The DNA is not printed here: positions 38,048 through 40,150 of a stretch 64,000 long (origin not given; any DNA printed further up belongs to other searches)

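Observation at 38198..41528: Two tandem Wzy_C (O-antigen-ligase/PglL-like)-TPR genes translationally coupled to pilQ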

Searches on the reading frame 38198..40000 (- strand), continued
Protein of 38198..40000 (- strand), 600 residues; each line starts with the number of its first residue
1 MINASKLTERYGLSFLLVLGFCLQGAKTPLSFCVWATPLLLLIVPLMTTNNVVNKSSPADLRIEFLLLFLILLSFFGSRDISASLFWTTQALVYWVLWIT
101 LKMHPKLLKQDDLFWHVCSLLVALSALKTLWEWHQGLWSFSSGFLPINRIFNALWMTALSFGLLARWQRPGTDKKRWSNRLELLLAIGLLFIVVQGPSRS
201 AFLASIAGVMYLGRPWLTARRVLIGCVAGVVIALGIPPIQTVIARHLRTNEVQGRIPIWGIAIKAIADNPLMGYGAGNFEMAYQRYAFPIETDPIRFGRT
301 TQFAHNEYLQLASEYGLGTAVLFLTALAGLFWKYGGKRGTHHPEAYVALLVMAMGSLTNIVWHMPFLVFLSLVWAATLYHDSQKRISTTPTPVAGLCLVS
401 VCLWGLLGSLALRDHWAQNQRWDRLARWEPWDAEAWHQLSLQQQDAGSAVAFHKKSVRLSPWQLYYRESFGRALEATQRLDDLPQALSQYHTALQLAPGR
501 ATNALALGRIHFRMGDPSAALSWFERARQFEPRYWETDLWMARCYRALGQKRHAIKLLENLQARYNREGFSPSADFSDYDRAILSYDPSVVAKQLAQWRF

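Call 48: search_solved_structures(query=A2, max_evalue=0.01)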
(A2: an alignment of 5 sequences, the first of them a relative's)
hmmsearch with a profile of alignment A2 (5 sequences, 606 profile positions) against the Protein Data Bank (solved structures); distinct sequences matched with E-value up to 0.01: 131 (the best 60 are shown).
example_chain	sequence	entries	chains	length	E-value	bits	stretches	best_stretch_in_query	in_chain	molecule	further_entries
9qhb_A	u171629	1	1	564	5.8e-60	206.4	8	474-553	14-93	Engineered tetratricopeptide repeat protein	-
8bu0_A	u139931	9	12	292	5.5e-34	120.6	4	474-554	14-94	Consensus tetratricopeptide repeat protein | Crystal structure of an 8-repeat consensus TPR superhelix with Zinc. | Monomer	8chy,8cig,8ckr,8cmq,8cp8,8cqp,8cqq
9qhc_A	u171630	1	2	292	2.2e-31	112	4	475-554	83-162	Engineered tetratricopeptide repeat protein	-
7yea_A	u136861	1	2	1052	1.2e-25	93.1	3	438-536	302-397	UDP-N-acetylglucosamine--peptide N-acetylglucosaminyltransferase 110 kDa subunit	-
7yeh_B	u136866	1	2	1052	1.3e-25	93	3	441-547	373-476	UDP-N-acetylglucosamine--peptide N-acetylglucosaminyltransferase 110 kDa subunit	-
7ntf_A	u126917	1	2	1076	1.3e-25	93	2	441-547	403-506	Isoform 1 of UDP-N-acetylglucosamine--peptide N-acetylglucosaminyltransferase 110 kDa subu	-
1w3b_A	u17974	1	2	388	2.3e-22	82.2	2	438-536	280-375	UDP-N-ACETYLGLUCOSAMINE--PEPTIDE N-ACETYLGLUCOSAMINYLTRANSFERASE 110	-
6eou_A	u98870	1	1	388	4.4e-22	81.3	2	438-536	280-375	UDP-N-acetylglucosamine--peptide N-acetylglucosaminyltransferase 110 kDa subunit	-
2fo7_A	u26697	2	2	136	5.3e-18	67.8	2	474-552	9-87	SYNTHETIC CONSENSUS TPR PROTEIN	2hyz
8ch0_A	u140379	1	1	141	6.2e-18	67.6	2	473-554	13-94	Consensus tetratricopeptide repeat protein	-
7y4i_A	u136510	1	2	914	3.9e-17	65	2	477-554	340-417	Probable UDP-N-acetylglucosamine--peptide N-acetylglucosaminyltransferase SPINDLY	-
8dtf_A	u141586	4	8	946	4.7e-17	64.7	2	477-554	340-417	Probable UDP-N-acetylglucosamine--peptide N-acetylglucosaminyltransferase SPINDLY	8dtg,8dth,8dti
9gzg_A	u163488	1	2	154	7.4e-17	64.1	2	467-536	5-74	Engineered CTPR protein with glutamic acids for conductivity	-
7obi_A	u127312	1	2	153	7.7e-17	64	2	467-553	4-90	CTPR-rv4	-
8a3t_F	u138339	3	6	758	4.1e-15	58.3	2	442-532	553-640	Anaphase-promoting complex subunit CDC27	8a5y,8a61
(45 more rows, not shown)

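Call 50: fold_search(model_id=the predicted structure, library=pdb)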
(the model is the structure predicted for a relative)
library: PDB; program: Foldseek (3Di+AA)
matches with E <= 10: 1336; with E <= 0.001: 26
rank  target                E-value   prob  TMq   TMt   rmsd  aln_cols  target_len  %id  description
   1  7tpg_B                6.8e-07  1.00  0.38  0.52   7.8       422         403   16  Single-Particle Cryo-EM Structure of the WaaL O-antigen ligase in its ligand bound state (released 2022-04-06)
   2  9gzg_A                8.7e-05  1.00  0.22  0.79   3.6       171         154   23  Crystal structure of CTPR4E4 mutant (released 2025-10-15)
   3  9qhc_B                3.1e-04  1.00  0.21  0.44  12.4       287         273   18  Crystal structure of 8-repeat CTPR protein with eliminated coordination sites (released 2025-10-22)
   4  4gyw_A                3.9e-04  1.00  0.21  0.18   9.5       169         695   21  Crystal structure of human O-GlcNAc Transferase in complex with UDP and a glycopeptide (released 2012-10-31)
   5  5hgv_A                4.1e-04  1.00  0.21  0.18   9.5       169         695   21  Structure of an O-GlcNAc transferase point mutant, D554N in complex with peptide (released 2016-09-14)
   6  8chy                  4.3e-04  1.00  0.20  0.41   9.4       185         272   23  Crystal structure of an 8-repeat consensus TPR superhelix with Zinc. (released 2024-02-21)
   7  2fo7                  4.6e-04  1.00  0.21  0.86   3.1       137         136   25  Crystal structure of an 8 repeat consensus TPR superhelix (trigonal crystal form) (released 2006-03-07)
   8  5vif_A                5.5e-04  1.00  0.20  0.18   9.5       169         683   21  Electrophilic probes for deciphering substrate recognition by O-GlcNAc transferase (released 2017-10-18)
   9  8cqp_C                5.7e-04  1.00  0.20  0.84   3.0       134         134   25  Crystal structure of an 8-repeat consensus TPR superhelix with Calcium (low concentration) (released 2024-03-27)
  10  9qhb                  5.7e-04  1.00  0.20  0.42  14.9       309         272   17  Crystal structure of 16-repeat CTPR protein with eliminated coordination sites (released 2025-10-22)
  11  3pe4_C                6.2e-04  1.00  0.19  0.17   7.4       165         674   22  Structure of human O-GlcNAc transferase and its complex with a peptide substrate (released 2011-01-19)
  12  9gaw_J                6.2e-04  1.00  0.25  0.29  22.5       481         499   15  High-resolution structure of the Anaphase-promoting complex/cyclosome (APC/C) bound to co-activator Cdh1 (released 2024-08-14)
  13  3pe4_A                7.2e-04  1.00  0.21  0.18   9.5       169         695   21  Structure of human O-GlcNAc transferase and its complex with a peptide substrate (released 2011-01-19)
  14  4gz5_A                7.2e-04  1.00  0.21  0.18   9.2       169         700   21  Crystal structure of human O-GlcNAc Transferase with UDP-GlcNAc (released 2012-10-31)
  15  3pe3_A                7.2e-04  1.00  0.21  0.18   9.2       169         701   21  Structure of human O-GlcNAc transferase and its complex with a peptide substrate (released 2011-01-19)
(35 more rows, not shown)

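Call 56: list_cluster_members(proteins=[P0019, P0009, P0010, P0015, P0021, P0025, P0029])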
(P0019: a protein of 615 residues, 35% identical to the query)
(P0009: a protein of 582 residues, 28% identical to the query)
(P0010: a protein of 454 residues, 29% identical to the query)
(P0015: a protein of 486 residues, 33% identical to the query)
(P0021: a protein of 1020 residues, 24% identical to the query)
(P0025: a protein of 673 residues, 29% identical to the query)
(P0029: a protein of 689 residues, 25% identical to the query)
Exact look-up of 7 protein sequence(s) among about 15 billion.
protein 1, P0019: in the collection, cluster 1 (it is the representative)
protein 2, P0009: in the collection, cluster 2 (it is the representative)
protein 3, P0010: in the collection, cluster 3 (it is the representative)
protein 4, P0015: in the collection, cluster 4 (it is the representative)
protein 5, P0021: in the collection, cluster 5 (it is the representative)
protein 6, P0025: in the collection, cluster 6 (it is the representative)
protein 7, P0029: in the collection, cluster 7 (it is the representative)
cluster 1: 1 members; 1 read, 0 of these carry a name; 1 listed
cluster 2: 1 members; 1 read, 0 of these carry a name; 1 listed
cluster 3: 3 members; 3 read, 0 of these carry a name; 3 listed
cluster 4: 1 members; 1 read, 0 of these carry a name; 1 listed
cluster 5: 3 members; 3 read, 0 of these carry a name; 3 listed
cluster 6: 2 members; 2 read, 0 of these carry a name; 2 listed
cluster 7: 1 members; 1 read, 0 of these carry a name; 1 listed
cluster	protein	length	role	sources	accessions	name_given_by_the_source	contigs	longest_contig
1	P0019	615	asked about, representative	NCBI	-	-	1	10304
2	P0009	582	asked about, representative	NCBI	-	-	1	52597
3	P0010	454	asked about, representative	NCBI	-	-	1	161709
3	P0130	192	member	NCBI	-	-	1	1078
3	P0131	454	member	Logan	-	-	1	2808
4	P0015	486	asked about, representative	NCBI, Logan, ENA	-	-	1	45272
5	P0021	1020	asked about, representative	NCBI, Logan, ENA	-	-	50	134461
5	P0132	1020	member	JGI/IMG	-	-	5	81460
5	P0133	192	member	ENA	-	-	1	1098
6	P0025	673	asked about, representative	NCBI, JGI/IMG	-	-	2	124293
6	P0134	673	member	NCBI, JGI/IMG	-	-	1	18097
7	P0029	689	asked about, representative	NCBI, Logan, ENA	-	-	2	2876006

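Call 68: search_protein_families(library=pfam, proteins=[L008:1884-2504:+], max_evalue=1)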
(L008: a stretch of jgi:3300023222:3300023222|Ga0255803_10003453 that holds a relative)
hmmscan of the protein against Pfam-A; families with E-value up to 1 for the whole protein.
L008:1884-2504:+ (206 aa): 13 families
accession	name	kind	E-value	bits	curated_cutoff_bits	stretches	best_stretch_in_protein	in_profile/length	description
PF13414.12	TPR_11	-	1.1e-10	41.5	26.8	1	20-53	6-39/42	TPR repeat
PF14747.11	DUF4473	-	0.00012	22.9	25.9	1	80-127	2-49/78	Domain of unknown function (DUF4473)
PF13428.12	TPR_14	-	0.00051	20.9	23.5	0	9-45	2-38/44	Tetratricopeptide repeat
PF07719.23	TPR_2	-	0.0012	19.2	27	1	9-41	2-34/34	Tetratricopeptide repeat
PF06552.18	TOM20_plant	-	0.0033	17.6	20.6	1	21-90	48-121/187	Plant specific mitochondrial import receptor subunit TOM20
PF05843.20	Suf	-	0.012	14.6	24.7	1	69-119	3-53/532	Suppressor of forked protein (Suf)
PF23240.1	HAT_PRP39_N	-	0.019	15.5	27.7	1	70-124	1-55/168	PRP39 N-terminal HAT repeat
PF09228.15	Prok-TraM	-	0.068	14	22.2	1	65-126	33-92/102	Prokaryotic Transcriptional repressor TraM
PF03704.23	BTAD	-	0.098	13.4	22.1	0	69-112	82-125/146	Bacterial transcriptional activator domain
PF14559.12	TPR_19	-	0.098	13.4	25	0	25-52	8-35/68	Tetratricopeptide repeat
PF13431.12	TPR_17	-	0.12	13.1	24.4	0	72-85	2-15/34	Tetratricopeptide repeat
PF09986.15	DUF2225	-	0.18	11.9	21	1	49-88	125-164/214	Uncharacterized protein conserved in bacteria (DUF2225)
PF12663.12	DUF3788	-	0.21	12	25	1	5-72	3-68/128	Protein of unknown function (DUF3788)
